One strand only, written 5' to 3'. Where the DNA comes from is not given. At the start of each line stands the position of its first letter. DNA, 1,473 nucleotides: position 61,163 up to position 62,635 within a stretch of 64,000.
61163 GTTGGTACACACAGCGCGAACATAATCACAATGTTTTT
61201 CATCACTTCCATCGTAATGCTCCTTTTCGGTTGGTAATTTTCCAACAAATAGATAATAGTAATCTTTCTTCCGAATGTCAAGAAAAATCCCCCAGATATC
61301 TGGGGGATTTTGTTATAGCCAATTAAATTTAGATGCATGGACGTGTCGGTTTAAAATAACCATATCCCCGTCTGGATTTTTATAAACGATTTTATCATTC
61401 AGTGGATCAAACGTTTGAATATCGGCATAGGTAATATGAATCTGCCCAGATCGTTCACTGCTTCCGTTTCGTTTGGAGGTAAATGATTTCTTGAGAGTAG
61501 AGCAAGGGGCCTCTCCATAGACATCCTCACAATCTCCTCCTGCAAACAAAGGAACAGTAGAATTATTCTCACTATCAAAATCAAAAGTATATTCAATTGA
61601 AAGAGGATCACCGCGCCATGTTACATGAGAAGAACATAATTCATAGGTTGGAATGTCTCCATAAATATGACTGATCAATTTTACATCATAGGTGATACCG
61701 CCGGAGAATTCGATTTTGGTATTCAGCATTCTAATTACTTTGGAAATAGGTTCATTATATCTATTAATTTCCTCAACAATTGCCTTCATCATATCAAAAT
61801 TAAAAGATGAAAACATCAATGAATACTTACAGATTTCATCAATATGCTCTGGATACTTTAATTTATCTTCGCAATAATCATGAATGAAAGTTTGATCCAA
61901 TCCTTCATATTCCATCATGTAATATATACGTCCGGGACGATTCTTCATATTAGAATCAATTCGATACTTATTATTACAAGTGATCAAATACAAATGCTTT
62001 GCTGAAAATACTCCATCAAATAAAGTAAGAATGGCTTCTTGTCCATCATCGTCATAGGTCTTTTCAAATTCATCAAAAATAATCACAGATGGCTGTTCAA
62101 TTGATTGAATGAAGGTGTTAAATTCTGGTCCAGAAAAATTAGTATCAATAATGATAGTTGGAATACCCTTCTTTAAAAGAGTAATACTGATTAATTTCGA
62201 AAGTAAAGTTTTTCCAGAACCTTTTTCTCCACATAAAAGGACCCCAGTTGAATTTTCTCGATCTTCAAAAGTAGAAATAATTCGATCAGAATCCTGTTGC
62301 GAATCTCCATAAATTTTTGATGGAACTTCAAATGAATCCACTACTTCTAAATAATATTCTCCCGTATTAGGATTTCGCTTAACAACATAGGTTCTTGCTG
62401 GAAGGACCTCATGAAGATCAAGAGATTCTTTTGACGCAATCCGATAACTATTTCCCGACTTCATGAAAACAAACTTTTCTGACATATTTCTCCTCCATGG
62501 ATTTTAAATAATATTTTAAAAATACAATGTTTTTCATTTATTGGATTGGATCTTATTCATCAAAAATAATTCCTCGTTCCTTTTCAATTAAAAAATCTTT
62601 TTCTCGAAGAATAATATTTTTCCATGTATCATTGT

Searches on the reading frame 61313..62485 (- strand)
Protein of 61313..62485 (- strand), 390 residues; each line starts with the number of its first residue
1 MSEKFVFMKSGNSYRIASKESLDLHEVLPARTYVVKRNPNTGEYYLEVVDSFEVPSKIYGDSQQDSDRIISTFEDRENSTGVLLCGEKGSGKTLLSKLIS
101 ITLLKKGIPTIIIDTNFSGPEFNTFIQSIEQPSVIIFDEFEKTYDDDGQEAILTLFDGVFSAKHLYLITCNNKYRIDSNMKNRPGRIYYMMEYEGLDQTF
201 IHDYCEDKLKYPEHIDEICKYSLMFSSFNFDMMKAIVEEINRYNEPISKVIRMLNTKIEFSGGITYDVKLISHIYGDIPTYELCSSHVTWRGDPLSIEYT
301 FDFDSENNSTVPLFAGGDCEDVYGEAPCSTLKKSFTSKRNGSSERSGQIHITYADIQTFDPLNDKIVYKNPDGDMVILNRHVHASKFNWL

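Call 59: search_protein_families(library=pfam, proteins=[window:61313-62485:-], max_evalue=0.001)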
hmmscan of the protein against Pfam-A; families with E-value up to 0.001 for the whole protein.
window:61313-62485:- (390 aa): 3 families
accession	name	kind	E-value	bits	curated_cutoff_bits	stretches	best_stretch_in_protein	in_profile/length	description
PF00004.35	AAA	-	1.1e-06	29.6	21.2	1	82-187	1-126/131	ATPase family associated with various cellular activities (AAA)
PF00910.28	RNA_helicase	-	6.2e-06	27.1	21.5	1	82-166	1-81/105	RNA helicase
PF20720.3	nSTAND3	-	0.00019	21.6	27.2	1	81-140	19-74/155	Novel STAND NTPase 3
